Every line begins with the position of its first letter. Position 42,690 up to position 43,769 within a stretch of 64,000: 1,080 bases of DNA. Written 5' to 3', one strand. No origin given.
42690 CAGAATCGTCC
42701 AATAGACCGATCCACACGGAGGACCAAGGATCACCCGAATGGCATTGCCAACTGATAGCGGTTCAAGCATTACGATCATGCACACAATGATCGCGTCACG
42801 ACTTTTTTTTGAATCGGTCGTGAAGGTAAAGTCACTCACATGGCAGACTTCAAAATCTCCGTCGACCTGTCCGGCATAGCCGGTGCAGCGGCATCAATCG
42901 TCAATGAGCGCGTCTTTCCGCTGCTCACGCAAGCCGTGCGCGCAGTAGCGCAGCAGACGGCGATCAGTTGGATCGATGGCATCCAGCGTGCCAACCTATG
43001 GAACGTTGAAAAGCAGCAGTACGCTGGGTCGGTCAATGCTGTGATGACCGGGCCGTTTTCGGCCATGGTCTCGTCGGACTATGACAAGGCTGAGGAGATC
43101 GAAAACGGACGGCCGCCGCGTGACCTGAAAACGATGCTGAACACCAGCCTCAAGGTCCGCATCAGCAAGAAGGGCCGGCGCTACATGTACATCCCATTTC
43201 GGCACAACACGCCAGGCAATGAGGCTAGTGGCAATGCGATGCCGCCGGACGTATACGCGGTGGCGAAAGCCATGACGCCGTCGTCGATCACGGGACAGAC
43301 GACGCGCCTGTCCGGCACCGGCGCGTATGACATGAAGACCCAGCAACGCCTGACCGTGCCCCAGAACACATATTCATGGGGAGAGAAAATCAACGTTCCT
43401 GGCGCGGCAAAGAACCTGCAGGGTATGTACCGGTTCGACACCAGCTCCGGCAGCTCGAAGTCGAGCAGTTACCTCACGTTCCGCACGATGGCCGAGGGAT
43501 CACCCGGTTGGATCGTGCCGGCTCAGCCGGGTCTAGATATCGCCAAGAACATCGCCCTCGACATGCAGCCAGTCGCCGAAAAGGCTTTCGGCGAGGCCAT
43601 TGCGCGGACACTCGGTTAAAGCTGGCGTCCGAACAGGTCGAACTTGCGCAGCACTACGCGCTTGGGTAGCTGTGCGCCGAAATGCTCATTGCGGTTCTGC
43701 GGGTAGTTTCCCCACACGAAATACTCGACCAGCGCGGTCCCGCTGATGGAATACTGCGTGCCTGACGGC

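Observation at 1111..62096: Orientation-locked TCGTGAC-core motif (A-run + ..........) at about 20 intergenic junctions in every functional module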

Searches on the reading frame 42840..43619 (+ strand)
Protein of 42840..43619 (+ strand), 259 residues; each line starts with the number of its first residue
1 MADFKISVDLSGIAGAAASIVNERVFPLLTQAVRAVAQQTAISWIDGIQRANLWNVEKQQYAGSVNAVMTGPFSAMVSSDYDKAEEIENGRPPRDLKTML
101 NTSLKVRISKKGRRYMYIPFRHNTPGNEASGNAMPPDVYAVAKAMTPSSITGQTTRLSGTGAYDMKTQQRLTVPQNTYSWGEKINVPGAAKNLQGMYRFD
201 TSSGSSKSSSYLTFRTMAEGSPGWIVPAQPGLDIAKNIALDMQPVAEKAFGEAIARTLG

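Call 41: search_protein_families(library=pfam, proteins=[window:42840-43619:+], max_evalue=1)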
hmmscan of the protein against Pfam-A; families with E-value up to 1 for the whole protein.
window:42840-43619:+ (259 aa): 1 family
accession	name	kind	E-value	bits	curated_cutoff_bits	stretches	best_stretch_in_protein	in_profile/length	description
PF19087.6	DUF5776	-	0.22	12.2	27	1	171-204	26-57/67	Domain of unknown function (DUF5776)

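Call 42: search_protein_families(library=phrogs, proteins=[window:42840-43619:+], max_evalue=0.01)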
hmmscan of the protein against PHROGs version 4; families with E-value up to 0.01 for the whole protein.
window:42840-43619:+ (259 aa): 4 families
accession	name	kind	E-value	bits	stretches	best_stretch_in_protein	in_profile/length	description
phrog_16819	-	unknown function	3.7e-64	217.4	1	5-259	3-239/239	-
phrog_3734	-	unknown function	0.00022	21.4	1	78-130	73-124/247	-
phrog_1127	-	unknown function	0.0013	19.5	0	95-124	70-99/208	-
phrog_17976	-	unknown function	0.0039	17.8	0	95-227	74-191/228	-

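Call 54: search_solved_structures(query=window:42840-43619:+, max_evalue=10)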
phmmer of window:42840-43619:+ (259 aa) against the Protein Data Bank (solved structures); distinct sequences matched with E-value up to 10: 1.
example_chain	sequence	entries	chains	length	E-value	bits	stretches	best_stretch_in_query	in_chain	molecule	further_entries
5fmi_A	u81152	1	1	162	1.4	11.6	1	116-160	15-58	BCL-2 HOMOLOGOUS ANTAGONIST/KILLER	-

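Call 83: search_protein_families(library=ncbifam, proteins=[window:42840-43619:+], max_evalue=0.1)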
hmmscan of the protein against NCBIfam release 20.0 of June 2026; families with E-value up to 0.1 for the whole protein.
window:42840-43619:+ (259 aa): 0 families
